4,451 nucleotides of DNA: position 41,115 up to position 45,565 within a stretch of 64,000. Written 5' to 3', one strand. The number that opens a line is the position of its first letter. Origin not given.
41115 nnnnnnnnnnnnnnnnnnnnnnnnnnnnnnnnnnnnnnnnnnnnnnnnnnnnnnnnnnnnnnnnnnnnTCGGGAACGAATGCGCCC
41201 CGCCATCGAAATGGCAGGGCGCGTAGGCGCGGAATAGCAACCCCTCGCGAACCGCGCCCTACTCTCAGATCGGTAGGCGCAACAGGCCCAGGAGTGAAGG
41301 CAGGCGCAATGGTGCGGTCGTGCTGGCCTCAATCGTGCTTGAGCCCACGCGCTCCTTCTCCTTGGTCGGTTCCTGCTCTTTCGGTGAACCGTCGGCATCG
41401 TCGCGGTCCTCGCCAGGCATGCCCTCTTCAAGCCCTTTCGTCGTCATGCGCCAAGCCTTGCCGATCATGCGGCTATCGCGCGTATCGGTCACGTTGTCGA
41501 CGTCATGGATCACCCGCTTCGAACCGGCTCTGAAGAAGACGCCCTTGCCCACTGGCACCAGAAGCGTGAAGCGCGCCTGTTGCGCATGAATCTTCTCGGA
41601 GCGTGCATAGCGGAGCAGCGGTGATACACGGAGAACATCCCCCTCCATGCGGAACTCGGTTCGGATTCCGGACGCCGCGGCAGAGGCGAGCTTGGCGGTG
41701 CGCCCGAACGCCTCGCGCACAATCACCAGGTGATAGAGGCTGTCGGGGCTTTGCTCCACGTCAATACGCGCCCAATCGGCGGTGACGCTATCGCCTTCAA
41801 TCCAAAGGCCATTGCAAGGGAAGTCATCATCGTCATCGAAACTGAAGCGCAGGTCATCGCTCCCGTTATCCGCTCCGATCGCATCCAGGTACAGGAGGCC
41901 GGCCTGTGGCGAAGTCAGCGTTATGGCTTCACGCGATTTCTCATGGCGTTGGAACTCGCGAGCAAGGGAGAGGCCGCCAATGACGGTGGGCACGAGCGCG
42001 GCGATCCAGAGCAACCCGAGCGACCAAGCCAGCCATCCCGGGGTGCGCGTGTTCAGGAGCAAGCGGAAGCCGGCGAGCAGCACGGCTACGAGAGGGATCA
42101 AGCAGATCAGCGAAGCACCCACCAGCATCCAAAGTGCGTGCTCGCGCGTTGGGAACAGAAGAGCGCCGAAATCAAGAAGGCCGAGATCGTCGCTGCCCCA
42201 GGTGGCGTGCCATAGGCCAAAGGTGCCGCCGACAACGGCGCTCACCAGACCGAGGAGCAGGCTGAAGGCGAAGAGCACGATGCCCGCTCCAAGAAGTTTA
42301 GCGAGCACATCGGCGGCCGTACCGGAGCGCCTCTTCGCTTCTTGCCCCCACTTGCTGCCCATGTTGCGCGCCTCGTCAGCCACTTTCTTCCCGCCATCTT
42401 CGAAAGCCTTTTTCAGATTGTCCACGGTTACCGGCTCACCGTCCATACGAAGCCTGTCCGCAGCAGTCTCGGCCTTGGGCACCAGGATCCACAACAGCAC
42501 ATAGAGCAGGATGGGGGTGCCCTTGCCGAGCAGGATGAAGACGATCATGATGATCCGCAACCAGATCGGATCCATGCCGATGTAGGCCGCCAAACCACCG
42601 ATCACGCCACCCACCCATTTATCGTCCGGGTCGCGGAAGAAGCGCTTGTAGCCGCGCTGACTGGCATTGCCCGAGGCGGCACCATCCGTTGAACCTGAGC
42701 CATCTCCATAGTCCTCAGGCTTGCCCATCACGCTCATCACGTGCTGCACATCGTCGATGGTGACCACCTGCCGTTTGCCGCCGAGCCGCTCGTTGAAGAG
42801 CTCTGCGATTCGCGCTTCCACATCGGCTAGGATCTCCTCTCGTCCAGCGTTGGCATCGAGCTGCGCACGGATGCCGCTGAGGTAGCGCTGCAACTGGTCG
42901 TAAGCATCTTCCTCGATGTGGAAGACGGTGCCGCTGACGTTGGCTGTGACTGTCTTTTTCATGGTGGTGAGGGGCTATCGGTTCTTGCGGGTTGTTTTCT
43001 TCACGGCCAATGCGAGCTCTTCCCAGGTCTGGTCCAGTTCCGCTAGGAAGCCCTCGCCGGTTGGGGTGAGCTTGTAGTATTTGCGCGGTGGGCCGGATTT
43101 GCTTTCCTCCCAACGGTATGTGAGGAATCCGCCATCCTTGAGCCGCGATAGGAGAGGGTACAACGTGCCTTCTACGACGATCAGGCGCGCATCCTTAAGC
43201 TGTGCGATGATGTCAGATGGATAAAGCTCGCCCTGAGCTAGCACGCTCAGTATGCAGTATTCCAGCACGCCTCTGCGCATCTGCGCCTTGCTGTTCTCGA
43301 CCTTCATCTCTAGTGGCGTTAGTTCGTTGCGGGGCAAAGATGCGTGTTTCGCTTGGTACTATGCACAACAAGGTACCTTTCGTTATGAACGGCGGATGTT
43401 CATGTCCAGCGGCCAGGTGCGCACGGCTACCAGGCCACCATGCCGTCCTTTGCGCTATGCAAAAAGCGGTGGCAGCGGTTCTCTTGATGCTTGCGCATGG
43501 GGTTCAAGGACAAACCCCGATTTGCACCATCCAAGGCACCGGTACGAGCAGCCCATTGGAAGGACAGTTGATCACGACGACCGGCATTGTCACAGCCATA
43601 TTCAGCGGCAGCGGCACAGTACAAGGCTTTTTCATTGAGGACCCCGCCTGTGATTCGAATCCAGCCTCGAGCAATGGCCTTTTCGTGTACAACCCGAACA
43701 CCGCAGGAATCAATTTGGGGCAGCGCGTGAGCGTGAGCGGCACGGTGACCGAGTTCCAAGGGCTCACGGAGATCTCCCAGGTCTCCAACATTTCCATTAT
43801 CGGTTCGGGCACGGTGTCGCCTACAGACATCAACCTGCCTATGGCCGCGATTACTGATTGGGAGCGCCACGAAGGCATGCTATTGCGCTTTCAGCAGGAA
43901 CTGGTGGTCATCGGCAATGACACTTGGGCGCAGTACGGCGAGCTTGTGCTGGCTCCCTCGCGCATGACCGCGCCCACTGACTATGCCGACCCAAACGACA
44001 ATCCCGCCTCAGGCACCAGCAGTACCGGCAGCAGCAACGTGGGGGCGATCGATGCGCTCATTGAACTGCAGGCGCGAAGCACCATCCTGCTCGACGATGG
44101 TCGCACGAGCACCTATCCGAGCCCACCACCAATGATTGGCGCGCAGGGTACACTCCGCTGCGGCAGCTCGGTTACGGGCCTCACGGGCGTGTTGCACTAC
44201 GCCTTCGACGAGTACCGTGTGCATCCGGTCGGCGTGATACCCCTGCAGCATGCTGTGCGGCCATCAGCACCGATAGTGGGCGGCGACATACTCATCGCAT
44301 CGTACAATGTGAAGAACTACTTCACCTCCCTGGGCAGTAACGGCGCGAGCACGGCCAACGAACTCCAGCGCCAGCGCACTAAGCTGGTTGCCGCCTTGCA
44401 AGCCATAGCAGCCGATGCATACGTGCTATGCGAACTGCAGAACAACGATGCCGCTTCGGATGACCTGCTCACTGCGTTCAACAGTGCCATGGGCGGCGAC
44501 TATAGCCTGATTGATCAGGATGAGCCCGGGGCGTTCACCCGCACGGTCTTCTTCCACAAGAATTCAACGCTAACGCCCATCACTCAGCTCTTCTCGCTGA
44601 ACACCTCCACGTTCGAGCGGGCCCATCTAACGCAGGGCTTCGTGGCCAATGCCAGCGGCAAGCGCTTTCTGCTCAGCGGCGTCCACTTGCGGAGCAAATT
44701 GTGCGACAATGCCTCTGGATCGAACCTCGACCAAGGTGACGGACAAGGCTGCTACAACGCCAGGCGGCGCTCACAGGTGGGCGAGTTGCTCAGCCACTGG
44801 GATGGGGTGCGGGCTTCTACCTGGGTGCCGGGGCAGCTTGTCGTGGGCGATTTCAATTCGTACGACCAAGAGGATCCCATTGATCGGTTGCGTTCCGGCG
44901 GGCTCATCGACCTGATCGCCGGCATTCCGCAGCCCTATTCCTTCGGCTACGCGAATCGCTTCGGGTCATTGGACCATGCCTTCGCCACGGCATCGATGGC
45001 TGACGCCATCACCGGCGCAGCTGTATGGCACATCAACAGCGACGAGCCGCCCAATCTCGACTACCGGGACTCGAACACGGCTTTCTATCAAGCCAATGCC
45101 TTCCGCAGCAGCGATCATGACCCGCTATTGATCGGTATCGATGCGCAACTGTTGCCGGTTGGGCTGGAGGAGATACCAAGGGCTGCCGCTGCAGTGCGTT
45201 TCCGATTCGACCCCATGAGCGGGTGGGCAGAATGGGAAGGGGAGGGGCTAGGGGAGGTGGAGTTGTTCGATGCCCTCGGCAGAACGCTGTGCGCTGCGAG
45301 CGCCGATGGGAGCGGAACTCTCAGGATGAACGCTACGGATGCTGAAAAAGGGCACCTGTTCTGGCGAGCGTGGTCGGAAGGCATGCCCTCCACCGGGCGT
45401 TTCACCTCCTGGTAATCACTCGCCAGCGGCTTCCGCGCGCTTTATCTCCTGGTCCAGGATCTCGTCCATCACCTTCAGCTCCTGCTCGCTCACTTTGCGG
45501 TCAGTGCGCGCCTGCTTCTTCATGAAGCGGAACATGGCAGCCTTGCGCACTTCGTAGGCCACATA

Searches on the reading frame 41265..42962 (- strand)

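Call 11: search_protein_families(library=pfam, max_evalue=0.001, proteins=[window:41265-42962:-])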
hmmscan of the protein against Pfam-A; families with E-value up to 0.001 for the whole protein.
window:41265-42962:- (565 aa): 4 families
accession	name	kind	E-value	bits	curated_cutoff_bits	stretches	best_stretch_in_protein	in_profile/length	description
PF04024.17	PspC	-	1.3e-19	70.2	25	1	106-164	1-58/58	PspC domain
PF22571.1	LiaI-LiaF-TM_PspC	-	1.3e-18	67.5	27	1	193-337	3-142/142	PspC transmembrane region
PF22744.3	Toast-rack_PspC-Cterm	-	4.8e-12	46.2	27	1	398-512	15-129/136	ToastRack found in some PspC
PF22564.2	HAAS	-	0.00019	22.1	27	1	27-85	2-52/55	HAAS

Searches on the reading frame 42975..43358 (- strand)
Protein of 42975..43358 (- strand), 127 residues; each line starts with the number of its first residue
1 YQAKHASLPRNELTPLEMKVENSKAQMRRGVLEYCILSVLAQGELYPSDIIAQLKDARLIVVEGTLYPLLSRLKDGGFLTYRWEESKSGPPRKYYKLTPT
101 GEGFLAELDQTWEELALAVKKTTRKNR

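Call 77: search_protein_families(library=pfam, max_evalue=0.001, proteins=[window:42975-43358:-])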
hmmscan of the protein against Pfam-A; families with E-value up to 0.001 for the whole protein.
window:42975-43358:- (127 aa): 1 family
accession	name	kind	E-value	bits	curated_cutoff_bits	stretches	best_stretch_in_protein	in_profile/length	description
PF03551.20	PadR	-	2.7e-18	66.2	27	1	36-106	1-74/75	Transcriptional regulator PadR-like family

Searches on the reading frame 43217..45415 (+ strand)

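Call 11: search_protein_families(library=pfam, max_evalue=0.001, proteins=[window:43217-45415:+])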
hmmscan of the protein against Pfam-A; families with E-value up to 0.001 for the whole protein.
window:43217-45415:+ (732 aa): 1 family
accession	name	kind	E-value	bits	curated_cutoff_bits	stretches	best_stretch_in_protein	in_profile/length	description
PF03372.29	Exo_endo_phos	-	2.6e-06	27.8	24.5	1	362-634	2-225/225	Endonuclease/Exonuclease/phosphatase family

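Call 52: search_protein_families(library=ncbifam, max_evalue=0.01, proteins=[window:43217-45415:+])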
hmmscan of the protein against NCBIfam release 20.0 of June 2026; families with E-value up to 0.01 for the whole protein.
window:43217-45415:+ (732 aa): 2 families
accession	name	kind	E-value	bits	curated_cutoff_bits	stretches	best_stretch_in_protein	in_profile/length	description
NF033681.1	ExeM_NucH_DNase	subfamily_domain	1.9e-125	419.9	300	1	121-642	1-545/546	ExeM/NucH family extracellular endonuclease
NF033680.1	exonuc_ExeM-GG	exception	2.4e-40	138.4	1300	2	99-424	198-557/884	extracellular exonuclease ExeM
